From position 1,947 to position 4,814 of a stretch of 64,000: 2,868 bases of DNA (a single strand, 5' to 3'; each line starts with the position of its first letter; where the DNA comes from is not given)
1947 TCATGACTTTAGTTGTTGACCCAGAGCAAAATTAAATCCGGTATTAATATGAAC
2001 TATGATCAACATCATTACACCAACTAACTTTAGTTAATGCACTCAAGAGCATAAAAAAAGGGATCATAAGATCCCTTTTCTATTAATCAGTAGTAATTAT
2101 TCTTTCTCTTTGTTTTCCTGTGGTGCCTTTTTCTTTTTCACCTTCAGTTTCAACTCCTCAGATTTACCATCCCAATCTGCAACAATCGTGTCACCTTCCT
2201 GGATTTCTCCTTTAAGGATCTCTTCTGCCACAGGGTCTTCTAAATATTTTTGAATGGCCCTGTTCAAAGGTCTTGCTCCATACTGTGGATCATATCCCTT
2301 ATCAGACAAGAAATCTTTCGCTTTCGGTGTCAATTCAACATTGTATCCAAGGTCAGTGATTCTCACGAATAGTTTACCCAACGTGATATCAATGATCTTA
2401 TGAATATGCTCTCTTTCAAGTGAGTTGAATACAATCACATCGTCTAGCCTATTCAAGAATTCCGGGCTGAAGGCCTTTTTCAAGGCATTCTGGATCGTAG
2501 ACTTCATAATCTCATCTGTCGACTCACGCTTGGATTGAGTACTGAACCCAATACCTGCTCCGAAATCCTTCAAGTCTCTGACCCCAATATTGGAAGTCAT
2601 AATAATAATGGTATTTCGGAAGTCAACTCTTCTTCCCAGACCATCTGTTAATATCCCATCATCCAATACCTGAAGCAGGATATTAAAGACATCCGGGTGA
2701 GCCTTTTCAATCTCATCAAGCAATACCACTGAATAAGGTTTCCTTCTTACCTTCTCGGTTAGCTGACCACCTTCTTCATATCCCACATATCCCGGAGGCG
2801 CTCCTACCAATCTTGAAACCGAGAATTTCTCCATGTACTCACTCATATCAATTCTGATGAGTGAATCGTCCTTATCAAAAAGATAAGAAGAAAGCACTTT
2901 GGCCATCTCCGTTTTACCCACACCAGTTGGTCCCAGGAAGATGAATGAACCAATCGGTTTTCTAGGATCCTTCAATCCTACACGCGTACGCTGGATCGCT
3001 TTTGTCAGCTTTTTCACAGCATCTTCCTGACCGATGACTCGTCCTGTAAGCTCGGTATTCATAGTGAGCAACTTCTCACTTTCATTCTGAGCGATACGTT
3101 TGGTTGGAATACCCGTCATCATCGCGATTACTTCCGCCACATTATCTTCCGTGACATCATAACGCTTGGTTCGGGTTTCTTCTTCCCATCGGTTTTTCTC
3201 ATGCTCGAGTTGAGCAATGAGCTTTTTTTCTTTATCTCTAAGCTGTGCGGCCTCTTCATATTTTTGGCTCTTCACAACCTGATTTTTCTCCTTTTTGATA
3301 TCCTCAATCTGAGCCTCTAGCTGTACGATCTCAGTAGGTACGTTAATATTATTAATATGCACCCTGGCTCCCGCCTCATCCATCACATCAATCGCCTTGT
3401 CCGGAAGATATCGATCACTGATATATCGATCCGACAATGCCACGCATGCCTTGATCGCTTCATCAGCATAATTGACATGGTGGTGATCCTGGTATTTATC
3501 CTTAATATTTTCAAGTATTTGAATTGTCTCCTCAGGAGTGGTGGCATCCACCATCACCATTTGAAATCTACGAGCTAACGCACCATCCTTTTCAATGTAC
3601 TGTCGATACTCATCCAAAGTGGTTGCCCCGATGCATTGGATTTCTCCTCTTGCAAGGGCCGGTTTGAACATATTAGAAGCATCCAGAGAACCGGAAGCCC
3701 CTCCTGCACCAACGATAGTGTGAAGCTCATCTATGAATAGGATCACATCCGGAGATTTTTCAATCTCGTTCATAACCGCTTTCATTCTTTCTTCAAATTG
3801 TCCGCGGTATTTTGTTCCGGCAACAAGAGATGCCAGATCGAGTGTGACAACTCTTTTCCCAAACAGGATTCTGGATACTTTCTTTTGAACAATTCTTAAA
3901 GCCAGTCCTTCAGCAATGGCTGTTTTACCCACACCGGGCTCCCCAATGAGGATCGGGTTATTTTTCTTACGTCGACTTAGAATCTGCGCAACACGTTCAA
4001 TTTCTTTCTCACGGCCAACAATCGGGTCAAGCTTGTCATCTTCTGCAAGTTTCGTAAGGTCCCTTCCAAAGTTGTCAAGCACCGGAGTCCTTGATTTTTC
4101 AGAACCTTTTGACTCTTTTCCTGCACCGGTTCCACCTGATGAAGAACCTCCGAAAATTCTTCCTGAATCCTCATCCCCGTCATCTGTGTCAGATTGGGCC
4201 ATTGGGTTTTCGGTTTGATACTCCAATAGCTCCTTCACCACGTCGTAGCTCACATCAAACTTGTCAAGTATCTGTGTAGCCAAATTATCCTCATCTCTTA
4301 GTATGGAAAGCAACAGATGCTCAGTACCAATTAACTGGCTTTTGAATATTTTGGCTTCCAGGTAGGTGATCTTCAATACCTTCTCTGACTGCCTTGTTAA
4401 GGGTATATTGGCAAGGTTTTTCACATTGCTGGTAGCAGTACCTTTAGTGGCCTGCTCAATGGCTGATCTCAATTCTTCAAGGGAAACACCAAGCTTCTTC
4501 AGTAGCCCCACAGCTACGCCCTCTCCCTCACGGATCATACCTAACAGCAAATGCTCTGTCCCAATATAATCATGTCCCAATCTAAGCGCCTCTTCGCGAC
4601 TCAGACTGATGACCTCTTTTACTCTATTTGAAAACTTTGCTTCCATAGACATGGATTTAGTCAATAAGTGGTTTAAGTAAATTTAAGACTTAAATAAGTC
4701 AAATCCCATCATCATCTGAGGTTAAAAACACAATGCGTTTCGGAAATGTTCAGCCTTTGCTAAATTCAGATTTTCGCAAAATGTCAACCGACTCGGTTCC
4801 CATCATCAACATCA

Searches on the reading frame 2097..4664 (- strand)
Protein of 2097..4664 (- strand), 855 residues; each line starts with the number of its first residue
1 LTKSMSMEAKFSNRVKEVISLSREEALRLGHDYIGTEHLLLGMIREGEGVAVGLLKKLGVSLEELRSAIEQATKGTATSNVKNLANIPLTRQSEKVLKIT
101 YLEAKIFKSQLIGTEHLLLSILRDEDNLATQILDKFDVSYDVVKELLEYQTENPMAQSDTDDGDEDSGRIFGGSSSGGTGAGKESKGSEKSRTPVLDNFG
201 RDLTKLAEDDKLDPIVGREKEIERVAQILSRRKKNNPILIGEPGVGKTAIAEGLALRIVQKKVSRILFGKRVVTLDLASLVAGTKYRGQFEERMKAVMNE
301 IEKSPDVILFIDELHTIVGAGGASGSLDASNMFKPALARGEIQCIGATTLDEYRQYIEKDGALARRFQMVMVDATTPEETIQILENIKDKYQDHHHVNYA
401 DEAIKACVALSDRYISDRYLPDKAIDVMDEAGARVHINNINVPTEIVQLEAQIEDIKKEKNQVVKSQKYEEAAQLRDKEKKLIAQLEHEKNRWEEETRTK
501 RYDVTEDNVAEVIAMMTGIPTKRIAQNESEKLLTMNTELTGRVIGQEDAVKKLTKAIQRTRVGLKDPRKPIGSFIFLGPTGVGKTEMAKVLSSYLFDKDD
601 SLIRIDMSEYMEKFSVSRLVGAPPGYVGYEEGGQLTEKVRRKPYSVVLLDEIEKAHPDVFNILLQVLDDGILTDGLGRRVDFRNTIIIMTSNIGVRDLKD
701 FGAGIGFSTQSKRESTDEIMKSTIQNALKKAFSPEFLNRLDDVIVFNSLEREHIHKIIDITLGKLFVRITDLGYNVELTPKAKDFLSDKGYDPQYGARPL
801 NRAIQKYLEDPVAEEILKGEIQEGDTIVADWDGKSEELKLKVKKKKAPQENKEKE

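Call 50: search_protein_families(library=pfam, proteins=[window:2097-4664:-], max_evalue=0.0001)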
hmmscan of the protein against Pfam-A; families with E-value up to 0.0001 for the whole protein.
window:2097-4664:- (855 aa): 16 families
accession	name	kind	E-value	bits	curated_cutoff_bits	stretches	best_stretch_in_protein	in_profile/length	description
PF07724.20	AAA_2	-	6.3e-72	241.5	27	1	569-742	1-165/166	AAA domain (Cdc48 subfamily)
PF17871.7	AAA_lid_9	-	2e-34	118.1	22.8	1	377-478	2-103/104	AAA lid domain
PF02861.25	Clp_N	-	1.3e-30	105.7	20.7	2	23-73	2-52/53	Clp amino terminal domain, pathogenicity island component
PF10431.15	ClpB_D2-small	-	3.2e-27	94.8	21.9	1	749-828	1-80/81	C-terminal, D2-small domain, of ClpB protein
PF00004.35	AAA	-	1.6e-22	80.8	21.2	2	238-349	2-109/131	ATPase family associated with various cellular activities (AAA)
PF07728.20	AAA_5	-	3.5e-19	69.6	22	1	574-697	2-127/139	AAA domain (dynein-related subfamily)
PF13191.12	AAA_16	-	8.1e-11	43.1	32.6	1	215-271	2-60/167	AAA ATPase domain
PF00158.32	Sigma54_activat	-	1.5e-10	41.5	20.2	1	572-678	23-127/168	Sigma-54 interaction domain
PF20720.3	nSTAND3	-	1.1e-09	38.6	27.2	0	222-263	7-46/155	Novel STAND NTPase 3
PF13401.12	AAA_22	-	1.5e-09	38.7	27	0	233-317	4-96/130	AAA domain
PF01695.23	IstB_IS21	-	2.9e-07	30.7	24.1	0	220-299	78-153/238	IstB-like ATP binding protein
PF12775.13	AAA_7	-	7.1e-06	26.1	25.8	0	574-618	36-80/181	P-loop containing dynein motor region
PF05496.18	RuvB_N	-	1.6e-05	25.2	27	0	543-593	9-55/159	Holliday junction DNA helicase RuvB P-loop domain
PF02151.25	UVR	-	2.7e-05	24.2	21.5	1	451-482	2-33/36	UvrB/uvrC motif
PF13238.12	AAA_18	-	2.9e-05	25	29.4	0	238-312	2-78/128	AAA domain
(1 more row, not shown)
